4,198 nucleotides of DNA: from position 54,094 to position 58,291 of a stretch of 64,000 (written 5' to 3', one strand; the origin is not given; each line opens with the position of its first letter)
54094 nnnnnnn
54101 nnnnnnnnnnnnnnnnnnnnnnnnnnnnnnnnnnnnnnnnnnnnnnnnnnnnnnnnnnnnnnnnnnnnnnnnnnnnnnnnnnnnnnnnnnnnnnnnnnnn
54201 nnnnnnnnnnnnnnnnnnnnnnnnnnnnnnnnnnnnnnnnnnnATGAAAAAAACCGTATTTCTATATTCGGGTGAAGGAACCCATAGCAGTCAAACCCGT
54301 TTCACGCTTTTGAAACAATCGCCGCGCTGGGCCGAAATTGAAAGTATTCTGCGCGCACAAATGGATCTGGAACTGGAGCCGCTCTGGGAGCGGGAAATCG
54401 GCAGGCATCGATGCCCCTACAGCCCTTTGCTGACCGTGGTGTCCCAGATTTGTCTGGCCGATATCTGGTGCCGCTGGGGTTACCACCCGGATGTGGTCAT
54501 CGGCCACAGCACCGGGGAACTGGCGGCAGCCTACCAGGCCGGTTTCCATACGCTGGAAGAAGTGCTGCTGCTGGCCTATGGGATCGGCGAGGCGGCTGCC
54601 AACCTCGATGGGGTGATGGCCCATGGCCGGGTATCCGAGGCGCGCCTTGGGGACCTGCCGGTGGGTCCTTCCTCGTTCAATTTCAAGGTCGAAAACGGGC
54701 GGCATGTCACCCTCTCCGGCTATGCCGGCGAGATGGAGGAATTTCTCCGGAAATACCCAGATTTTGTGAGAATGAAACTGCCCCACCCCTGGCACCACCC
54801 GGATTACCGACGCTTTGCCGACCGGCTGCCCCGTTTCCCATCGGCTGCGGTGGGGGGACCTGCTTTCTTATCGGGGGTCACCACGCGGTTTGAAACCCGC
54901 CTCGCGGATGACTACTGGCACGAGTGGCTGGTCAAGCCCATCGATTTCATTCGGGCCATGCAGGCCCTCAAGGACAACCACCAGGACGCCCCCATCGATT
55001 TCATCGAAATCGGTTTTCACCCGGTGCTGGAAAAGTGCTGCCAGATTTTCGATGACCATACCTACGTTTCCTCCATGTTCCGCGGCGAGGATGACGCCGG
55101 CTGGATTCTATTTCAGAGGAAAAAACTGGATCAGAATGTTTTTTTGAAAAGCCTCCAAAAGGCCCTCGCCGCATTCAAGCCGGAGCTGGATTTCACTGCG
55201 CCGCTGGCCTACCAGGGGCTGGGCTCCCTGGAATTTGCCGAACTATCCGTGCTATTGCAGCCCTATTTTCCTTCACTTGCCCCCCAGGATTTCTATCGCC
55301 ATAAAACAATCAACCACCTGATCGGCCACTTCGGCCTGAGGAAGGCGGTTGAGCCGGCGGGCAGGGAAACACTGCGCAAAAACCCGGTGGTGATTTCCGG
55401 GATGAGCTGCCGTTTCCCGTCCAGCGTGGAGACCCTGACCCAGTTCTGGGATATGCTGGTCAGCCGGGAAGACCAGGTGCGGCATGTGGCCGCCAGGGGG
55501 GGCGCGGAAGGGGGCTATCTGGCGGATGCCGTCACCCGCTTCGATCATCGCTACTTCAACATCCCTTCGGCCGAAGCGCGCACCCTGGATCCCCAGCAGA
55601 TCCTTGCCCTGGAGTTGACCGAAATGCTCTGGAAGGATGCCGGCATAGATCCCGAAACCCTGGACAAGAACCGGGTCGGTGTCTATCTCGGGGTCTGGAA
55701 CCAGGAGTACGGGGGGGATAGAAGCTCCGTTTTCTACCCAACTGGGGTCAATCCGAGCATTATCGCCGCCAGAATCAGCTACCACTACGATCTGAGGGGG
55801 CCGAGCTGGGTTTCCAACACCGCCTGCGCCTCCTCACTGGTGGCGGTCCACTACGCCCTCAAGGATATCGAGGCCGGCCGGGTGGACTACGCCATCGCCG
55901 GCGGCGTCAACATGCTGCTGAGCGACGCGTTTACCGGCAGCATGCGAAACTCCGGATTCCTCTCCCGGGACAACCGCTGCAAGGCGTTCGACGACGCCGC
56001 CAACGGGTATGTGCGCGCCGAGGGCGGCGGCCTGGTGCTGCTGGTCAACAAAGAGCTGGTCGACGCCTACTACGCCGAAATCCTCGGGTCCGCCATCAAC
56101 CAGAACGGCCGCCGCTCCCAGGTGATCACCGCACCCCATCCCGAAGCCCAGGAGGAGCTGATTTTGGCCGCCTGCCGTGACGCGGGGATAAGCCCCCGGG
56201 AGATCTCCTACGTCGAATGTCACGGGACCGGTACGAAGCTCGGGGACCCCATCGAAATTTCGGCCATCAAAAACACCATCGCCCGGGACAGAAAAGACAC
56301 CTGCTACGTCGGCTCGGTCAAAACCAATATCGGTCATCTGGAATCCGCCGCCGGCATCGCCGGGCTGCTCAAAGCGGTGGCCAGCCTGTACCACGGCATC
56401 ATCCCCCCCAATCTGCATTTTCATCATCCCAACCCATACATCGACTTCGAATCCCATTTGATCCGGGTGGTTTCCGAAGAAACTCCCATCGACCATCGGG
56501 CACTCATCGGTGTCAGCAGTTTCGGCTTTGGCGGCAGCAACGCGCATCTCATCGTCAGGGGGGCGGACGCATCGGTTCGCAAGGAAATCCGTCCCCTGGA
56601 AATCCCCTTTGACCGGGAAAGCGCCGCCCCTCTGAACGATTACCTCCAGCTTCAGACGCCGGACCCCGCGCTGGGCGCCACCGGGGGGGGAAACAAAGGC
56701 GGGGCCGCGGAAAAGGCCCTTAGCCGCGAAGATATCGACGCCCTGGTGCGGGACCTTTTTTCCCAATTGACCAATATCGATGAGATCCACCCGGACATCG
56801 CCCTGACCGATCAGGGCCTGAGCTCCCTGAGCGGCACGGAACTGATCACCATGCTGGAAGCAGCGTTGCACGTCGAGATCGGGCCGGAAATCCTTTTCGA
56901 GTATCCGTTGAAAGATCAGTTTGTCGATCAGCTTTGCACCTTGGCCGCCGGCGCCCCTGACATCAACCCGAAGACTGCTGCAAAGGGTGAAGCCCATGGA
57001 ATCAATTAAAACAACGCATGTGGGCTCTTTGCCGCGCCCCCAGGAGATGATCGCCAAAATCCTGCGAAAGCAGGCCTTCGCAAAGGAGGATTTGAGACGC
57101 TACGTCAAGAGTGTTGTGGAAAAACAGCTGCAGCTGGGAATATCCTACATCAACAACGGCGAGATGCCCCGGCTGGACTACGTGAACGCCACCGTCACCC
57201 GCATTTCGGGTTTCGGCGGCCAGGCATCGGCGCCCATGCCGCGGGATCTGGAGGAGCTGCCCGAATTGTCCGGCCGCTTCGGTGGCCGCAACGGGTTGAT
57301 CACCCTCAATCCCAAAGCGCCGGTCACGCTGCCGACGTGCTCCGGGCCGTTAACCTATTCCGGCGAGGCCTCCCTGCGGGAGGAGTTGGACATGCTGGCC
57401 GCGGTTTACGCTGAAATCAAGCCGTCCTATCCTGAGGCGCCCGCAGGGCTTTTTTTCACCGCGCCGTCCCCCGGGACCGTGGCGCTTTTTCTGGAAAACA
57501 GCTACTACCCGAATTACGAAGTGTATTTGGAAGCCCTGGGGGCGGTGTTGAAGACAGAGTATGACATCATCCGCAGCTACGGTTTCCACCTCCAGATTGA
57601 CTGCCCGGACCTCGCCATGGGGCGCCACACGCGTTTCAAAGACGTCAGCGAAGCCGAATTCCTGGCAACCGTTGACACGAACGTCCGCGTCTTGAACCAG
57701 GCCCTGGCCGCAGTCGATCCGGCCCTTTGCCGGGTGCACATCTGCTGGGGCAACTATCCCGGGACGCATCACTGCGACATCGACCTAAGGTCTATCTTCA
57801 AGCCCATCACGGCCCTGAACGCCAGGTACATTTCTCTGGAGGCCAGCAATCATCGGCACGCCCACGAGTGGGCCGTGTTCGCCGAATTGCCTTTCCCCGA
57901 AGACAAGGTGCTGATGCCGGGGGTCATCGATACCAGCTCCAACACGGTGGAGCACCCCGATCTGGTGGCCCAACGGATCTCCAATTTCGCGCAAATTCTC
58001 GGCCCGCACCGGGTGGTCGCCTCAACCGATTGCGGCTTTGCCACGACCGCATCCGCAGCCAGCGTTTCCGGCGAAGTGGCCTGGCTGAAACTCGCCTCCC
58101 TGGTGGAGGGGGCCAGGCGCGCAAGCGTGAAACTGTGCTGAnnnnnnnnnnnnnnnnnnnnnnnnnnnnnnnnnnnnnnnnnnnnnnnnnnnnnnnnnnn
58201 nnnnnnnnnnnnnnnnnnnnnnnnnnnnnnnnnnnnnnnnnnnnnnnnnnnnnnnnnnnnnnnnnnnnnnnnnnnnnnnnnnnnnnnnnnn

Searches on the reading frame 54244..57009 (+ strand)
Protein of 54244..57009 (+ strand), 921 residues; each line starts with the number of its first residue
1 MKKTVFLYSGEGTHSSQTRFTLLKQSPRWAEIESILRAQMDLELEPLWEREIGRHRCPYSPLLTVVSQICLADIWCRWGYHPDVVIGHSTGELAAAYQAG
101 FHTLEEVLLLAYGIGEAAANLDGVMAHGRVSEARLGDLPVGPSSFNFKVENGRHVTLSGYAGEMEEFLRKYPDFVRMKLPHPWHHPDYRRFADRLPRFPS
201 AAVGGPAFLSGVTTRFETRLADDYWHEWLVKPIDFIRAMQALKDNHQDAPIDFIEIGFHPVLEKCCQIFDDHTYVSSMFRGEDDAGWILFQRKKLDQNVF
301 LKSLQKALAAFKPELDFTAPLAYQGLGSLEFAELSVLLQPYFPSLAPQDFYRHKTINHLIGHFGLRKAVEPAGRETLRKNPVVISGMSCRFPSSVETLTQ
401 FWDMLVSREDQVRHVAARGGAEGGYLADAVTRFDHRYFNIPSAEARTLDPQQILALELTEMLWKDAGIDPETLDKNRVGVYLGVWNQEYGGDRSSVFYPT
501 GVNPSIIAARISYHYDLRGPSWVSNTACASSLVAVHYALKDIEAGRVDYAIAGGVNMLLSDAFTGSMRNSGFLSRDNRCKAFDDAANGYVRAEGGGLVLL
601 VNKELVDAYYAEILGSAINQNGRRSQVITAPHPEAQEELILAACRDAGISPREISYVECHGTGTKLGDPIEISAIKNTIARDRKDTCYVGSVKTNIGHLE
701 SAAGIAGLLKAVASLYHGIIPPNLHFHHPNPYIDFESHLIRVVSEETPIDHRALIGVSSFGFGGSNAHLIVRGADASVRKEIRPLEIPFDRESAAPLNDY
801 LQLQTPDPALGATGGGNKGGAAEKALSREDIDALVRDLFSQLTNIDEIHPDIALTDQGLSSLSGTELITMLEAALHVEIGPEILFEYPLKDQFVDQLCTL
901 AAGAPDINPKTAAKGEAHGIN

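Call 28: search_protein_families(library=pfam, proteins=[window:54244-57009:+], max_evalue=0.00001)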
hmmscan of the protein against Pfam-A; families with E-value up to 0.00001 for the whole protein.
window:54244-57009:+ (921 aa): 5 families
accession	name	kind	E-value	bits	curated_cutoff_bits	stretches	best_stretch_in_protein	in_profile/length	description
PF00109.32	ketoacyl-synt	-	1.9e-64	218.2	20.8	1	380-603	2-249/252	Beta-ketoacyl synthase, N-terminal domain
PF02801.28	Ketoacyl-synt_C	-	1.7e-44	151.1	20.8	1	610-727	1-119/119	Beta-ketoacyl synthase, C-terminal domain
PF00698.26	Acyl_transf_1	-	1.4e-15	58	32.7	1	5-169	1-172/319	Acyl transferase domain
PF00550.31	PP-binding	-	3.4e-15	56.5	20.8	1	834-888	2-58/67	Phosphopantetheine attachment site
PF16197.11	KAsynt_C_assoc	-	3.7e-12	47.1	33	1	729-778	1-50/111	Ketoacyl-synthetase C-terminal extension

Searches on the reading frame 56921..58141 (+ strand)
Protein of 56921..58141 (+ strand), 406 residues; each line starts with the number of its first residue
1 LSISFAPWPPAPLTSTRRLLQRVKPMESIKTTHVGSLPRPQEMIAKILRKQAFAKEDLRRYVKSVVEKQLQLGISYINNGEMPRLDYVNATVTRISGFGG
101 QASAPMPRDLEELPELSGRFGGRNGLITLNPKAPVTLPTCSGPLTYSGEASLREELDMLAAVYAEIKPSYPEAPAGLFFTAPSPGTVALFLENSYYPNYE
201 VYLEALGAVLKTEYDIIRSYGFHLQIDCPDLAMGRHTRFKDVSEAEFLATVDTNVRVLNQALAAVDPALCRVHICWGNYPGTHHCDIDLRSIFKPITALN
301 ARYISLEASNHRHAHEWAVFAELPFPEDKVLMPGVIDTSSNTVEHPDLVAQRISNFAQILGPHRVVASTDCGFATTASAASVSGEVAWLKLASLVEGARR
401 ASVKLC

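Call 28: search_protein_families(library=pfam, proteins=[window:56921-58141:+], max_evalue=0.00001)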
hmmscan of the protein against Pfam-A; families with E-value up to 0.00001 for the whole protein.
window:56921-58141:+ (406 aa): 1 family
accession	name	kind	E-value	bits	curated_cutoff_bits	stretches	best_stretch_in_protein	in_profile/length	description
PF01717.24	Meth_synt_2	-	3.2e-14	53.4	21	1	208-379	154-309/324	Cobalamin-independent synthase, Catalytic domain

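Call 51: search_protein_families(library=ncbifam, proteins=[window:56921-58141:+], max_evalue=0.00001)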
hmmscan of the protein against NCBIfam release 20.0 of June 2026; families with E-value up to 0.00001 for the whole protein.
window:56921-58141:+ (406 aa): 7 families
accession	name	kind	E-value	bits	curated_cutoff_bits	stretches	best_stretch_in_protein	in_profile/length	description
NF003317.0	PRK04326.1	equivalog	6.8e-21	74.8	406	1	184-401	137-322/340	methionine synthase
NF004875.0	PRK06233.1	equivalog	5.1e-17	61.8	576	1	194-398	158-368/373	vitamin B12 independent methionine synthase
NF002119.0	PRK00957.1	equivalog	5.6e-13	48.7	258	1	283-397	196-300/306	methionine synthase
NF005085.0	PRK06520.1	subfamily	2.4e-12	46.7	313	1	193-399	155-365/368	5-methyltetrahydropteroyltriglutamate--homocysteine S-methyltransferase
NF006589.0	PRK09121.1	equivalog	5.3e-11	42.2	392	1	290-400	236-335/342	methionine synthase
NF003556.0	PRK05222.1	equivalog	2.5e-08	33.3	541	0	282-378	634-727/750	5-methyltetrahydropteroyltriglutamate--homocysteine S-methyltransferase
TIGR01371.1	met_syn_B12ind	equivalog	1.1e-07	31.4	929.95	0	282-378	640-734/754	5-methyltetrahydropteroyltriglutamate--homocysteine S-methyltransferase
